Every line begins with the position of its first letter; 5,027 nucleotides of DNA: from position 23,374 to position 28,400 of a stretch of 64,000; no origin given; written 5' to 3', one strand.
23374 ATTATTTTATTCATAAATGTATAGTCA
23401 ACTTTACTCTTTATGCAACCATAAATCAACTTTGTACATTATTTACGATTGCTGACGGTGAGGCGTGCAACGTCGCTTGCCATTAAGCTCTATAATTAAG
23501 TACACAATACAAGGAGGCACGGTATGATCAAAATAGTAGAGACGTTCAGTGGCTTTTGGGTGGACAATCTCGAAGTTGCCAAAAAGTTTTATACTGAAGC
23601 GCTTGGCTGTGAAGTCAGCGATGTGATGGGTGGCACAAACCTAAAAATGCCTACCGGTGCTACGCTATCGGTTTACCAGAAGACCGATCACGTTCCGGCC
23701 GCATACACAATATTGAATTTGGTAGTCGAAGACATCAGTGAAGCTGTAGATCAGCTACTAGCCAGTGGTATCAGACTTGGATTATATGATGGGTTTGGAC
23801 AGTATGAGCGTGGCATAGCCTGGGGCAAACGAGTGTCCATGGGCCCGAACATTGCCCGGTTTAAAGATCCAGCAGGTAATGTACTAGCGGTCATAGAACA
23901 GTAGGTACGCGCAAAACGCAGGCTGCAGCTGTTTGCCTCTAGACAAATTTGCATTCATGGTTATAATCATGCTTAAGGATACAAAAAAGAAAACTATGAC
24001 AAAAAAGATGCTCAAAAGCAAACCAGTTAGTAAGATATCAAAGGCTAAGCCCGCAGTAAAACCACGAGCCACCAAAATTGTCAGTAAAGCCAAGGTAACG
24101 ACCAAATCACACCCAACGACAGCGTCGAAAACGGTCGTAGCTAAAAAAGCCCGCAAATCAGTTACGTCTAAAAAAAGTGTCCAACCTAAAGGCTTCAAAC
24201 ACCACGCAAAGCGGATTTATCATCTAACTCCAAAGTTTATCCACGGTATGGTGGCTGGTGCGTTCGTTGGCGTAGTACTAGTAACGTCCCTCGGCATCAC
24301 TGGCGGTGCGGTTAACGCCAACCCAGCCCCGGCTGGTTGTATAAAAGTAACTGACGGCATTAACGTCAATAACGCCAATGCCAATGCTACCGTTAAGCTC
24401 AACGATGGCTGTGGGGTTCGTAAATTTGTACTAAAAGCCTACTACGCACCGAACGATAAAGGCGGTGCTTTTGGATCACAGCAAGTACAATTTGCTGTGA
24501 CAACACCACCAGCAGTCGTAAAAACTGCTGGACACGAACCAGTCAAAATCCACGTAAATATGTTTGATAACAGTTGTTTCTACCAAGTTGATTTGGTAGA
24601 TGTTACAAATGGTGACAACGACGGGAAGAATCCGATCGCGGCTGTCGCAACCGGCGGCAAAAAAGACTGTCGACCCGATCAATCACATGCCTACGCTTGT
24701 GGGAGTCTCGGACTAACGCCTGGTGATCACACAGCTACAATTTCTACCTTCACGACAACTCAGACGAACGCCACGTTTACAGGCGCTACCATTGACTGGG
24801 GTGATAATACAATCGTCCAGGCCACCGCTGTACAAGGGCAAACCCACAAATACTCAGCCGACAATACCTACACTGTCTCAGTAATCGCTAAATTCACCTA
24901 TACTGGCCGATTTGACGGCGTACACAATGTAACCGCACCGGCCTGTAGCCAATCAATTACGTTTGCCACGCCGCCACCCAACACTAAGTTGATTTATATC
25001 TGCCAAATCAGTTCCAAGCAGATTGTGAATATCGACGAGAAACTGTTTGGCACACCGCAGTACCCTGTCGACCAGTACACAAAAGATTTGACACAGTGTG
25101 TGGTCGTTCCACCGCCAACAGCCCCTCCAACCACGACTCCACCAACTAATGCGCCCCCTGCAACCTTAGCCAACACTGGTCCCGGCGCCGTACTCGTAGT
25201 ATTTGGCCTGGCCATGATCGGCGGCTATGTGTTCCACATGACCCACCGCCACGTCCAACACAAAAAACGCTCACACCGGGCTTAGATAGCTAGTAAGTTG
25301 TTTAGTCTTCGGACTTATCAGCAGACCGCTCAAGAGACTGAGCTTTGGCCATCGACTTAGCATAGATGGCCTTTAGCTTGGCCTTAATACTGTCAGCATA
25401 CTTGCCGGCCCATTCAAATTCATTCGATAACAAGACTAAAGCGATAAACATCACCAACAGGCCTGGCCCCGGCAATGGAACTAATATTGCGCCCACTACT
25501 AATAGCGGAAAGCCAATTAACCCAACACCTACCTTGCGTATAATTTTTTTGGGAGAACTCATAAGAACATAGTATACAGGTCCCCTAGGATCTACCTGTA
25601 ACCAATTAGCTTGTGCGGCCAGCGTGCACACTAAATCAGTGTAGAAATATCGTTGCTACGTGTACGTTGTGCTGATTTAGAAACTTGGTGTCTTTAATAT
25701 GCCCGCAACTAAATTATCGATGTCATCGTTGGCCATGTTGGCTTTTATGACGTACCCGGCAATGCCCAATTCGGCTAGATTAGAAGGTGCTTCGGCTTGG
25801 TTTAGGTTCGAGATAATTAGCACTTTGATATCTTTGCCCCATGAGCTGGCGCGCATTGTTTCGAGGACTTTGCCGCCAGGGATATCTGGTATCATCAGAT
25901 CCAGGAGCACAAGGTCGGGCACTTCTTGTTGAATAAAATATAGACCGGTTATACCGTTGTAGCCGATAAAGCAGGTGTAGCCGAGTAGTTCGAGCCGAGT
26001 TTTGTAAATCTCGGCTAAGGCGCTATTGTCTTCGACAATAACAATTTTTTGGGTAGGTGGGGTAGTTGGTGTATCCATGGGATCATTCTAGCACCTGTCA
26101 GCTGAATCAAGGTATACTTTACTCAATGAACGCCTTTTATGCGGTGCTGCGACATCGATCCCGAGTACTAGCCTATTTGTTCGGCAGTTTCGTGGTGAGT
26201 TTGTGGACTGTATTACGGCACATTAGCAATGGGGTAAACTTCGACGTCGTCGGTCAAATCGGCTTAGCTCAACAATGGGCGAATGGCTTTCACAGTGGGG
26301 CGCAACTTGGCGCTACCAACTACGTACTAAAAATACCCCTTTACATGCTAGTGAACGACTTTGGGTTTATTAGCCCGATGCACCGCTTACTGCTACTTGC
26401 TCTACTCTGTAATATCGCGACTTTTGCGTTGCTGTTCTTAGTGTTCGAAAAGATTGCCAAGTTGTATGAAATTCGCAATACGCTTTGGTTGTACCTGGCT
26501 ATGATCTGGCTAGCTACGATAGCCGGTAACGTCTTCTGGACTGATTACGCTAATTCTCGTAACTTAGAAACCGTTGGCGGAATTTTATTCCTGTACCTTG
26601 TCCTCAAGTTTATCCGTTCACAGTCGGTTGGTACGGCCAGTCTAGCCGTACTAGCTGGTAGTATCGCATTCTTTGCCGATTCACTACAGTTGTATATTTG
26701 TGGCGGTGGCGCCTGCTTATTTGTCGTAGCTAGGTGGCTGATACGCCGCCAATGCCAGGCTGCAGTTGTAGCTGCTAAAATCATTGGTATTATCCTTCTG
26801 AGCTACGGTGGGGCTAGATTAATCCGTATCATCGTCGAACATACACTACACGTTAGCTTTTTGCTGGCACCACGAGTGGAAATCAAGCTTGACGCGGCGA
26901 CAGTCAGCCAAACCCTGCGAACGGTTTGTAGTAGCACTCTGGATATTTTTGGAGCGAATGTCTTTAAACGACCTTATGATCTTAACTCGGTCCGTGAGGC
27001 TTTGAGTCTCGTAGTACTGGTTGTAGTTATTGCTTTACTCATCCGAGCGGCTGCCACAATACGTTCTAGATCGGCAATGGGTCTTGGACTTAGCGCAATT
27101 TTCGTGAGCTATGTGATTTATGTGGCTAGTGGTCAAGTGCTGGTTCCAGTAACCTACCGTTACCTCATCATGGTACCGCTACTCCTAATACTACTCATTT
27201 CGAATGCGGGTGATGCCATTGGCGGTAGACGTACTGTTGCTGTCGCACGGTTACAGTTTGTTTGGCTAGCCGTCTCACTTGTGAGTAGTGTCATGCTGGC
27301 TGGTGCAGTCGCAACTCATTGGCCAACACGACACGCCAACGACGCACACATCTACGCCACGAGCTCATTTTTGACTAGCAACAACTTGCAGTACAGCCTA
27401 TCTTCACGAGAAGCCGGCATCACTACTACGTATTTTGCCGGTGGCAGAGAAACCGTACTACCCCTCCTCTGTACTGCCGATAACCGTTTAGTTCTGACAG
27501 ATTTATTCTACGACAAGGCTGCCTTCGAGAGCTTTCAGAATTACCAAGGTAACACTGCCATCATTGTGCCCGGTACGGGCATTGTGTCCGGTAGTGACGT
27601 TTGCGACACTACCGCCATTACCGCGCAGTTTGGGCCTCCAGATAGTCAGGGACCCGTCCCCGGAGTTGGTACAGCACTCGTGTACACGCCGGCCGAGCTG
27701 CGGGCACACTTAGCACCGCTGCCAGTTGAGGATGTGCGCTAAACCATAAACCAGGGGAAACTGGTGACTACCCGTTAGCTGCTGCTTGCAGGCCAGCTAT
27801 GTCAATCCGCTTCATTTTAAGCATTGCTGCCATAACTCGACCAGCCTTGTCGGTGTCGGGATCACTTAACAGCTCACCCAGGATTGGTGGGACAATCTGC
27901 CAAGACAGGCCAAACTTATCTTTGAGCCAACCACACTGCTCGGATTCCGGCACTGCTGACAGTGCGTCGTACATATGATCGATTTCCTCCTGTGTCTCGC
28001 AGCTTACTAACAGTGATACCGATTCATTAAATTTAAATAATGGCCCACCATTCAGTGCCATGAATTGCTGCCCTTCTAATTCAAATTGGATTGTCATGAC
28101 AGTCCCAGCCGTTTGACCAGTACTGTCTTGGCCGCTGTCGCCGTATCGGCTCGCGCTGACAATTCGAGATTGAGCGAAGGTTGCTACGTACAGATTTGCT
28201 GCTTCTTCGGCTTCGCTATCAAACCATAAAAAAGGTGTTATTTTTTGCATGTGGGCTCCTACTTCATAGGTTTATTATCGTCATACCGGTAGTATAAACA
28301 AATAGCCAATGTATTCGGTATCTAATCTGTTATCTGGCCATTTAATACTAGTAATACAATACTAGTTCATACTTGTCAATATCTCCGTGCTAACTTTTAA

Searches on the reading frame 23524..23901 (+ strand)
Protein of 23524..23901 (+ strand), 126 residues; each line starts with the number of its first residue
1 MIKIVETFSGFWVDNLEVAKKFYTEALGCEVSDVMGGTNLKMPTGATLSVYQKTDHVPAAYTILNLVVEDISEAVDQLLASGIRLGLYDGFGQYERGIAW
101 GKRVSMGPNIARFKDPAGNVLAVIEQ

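Call 18: search_protein_families(library=pfam, proteins=[window:23524-23901:+], max_evalue=0.001)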
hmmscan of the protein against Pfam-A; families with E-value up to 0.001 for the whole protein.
window:23524-23901:+ (126 aa): 1 family
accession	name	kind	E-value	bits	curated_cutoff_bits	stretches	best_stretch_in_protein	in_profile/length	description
PF00903.31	Glyoxalase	-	1.8e-06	28.7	20.6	1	11-122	7-120/121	Glyoxalase/Bleomycin resistance protein/Dioxygenase superfamily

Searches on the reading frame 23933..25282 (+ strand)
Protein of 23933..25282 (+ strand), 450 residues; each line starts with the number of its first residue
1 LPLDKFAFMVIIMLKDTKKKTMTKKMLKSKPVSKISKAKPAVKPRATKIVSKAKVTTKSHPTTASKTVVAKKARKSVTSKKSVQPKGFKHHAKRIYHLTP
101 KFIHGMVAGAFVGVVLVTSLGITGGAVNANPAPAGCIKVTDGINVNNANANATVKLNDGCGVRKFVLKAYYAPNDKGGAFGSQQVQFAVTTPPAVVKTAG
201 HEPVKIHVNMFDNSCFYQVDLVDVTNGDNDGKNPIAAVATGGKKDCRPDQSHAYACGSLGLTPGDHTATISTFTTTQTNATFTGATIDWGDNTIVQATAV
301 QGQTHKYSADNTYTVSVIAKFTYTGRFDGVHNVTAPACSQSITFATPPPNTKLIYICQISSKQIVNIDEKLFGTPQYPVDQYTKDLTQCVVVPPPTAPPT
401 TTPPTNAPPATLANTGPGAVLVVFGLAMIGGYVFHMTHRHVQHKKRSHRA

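Call 14: search_protein_families(library=pfam, proteins=[window:23933-25282:+], max_evalue=0.001)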
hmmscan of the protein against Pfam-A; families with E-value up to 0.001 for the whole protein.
window:23933-25282:+ (450 aa): 0 families

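Call 75: search_solved_structures(query=window:23933-25282:+, max_evalue=0.01)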
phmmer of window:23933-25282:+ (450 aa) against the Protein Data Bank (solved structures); distinct sequences matched with E-value up to 0.01: 0.

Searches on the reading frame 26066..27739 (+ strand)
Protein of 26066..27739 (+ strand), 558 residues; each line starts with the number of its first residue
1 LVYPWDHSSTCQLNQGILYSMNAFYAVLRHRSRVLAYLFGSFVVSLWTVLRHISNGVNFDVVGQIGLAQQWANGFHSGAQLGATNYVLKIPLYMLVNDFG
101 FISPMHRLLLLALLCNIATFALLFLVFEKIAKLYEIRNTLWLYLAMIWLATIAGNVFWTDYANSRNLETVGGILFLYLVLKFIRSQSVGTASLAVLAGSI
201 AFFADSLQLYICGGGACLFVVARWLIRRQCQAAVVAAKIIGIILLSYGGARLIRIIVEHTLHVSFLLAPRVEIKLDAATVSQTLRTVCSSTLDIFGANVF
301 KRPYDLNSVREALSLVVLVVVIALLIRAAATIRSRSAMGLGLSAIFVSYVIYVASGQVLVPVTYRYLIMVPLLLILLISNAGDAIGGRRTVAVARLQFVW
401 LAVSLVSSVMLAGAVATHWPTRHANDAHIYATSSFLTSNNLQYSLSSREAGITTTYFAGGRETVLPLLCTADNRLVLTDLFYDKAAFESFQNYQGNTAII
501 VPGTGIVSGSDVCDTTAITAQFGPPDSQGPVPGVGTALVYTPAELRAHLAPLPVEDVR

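Call 14: search_protein_families(library=pfam, proteins=[window:26066-27739:+], max_evalue=0.001)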
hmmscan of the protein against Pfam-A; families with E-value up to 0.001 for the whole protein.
window:26066-27739:+ (558 aa): 0 families

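Call 76: search_solved_structures(query=window:26066-27739:+, max_evalue=0.01)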
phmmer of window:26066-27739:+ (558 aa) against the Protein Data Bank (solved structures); distinct sequences matched with E-value up to 0.01: 0.

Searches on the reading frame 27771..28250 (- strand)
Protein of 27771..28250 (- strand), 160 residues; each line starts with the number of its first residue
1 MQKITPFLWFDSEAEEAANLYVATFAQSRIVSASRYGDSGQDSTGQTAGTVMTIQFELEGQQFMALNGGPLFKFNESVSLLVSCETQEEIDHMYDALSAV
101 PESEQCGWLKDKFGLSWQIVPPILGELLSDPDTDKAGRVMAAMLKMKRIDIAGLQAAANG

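Call 14: search_protein_families(library=pfam, proteins=[window:27771-28250:-], max_evalue=0.001)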
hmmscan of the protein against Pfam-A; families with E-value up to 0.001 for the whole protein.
window:27771-28250:- (160 aa): 1 family
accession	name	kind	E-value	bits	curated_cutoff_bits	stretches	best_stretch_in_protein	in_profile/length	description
PF06983.19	3-dmu-9_3-mt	-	1.8e-44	151.4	24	1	2-120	1-116/116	3-demethylubiquinone-9 3-methyltransferase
